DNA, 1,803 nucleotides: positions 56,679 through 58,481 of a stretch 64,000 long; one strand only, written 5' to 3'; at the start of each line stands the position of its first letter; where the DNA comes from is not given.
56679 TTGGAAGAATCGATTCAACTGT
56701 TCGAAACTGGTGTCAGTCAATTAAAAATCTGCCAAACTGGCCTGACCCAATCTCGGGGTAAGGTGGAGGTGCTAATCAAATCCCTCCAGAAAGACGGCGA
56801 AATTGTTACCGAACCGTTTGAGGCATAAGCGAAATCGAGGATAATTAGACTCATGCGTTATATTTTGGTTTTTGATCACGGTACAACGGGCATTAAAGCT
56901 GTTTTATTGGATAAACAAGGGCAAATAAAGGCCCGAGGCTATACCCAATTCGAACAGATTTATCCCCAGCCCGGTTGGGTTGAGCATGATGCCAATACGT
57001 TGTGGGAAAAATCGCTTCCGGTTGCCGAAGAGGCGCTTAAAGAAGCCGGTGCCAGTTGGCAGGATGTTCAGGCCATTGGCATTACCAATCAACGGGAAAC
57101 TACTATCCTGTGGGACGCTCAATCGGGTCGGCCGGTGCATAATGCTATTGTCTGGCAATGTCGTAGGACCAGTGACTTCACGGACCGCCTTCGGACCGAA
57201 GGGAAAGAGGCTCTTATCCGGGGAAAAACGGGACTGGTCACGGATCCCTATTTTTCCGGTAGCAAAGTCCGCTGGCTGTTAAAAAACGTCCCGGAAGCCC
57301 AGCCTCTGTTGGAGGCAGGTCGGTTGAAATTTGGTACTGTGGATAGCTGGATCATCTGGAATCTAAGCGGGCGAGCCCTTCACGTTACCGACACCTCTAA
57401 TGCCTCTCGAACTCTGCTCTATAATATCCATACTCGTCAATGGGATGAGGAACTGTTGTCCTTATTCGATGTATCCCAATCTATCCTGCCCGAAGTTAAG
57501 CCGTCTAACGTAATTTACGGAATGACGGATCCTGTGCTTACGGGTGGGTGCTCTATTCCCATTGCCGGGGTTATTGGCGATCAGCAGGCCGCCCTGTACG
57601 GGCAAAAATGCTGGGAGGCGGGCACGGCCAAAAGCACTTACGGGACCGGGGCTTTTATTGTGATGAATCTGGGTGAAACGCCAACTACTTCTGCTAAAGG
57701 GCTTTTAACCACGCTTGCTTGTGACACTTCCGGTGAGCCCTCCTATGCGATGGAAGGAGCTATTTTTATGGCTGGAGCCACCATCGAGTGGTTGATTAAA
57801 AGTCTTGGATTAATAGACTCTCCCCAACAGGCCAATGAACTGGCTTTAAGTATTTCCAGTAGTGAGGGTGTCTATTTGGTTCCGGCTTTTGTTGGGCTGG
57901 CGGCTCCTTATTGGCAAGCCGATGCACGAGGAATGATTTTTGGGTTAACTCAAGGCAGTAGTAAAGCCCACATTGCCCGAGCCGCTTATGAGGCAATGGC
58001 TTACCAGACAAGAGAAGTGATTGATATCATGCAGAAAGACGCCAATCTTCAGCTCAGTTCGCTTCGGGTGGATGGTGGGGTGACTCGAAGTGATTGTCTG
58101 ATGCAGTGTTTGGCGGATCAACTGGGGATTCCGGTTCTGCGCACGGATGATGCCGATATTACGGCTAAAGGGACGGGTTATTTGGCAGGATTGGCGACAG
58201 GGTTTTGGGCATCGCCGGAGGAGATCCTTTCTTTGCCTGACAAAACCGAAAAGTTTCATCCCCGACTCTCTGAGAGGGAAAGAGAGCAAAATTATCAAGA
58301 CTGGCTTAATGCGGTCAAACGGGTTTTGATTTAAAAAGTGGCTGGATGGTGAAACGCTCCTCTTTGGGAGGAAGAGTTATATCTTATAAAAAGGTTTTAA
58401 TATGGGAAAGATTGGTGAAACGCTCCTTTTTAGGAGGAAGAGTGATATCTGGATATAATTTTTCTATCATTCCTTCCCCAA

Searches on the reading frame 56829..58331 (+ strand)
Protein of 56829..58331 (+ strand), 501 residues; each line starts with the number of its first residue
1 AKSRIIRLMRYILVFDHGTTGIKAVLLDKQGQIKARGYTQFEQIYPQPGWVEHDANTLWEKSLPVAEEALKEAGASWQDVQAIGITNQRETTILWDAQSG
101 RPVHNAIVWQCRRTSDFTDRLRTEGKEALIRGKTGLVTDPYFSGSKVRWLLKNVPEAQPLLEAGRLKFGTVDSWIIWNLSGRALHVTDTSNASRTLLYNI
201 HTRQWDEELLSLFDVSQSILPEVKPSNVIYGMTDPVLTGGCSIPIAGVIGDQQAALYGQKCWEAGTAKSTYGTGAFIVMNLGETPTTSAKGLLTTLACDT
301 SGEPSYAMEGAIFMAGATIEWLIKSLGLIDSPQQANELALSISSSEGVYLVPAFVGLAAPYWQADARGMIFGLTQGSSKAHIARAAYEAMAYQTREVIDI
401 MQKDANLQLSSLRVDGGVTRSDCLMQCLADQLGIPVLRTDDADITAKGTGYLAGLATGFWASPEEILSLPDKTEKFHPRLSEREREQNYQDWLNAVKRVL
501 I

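Call 35: search_protein_families(library=pfam, proteins=[window:56829-58331:+], max_evalue=0.1)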
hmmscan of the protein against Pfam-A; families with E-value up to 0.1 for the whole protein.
window:56829-58331:+ (501 aa): 2 families
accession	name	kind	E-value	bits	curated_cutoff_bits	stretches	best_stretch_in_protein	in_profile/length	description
PF00370.27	FGGY_N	-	7.2e-74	248.9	28.8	1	11-258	1-245/245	FGGY family of carbohydrate kinases, N-terminal domain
PF02782.22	FGGY_C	-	5e-41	141.1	27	1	268-456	2-197/198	FGGY family of carbohydrate kinases, C-terminal domain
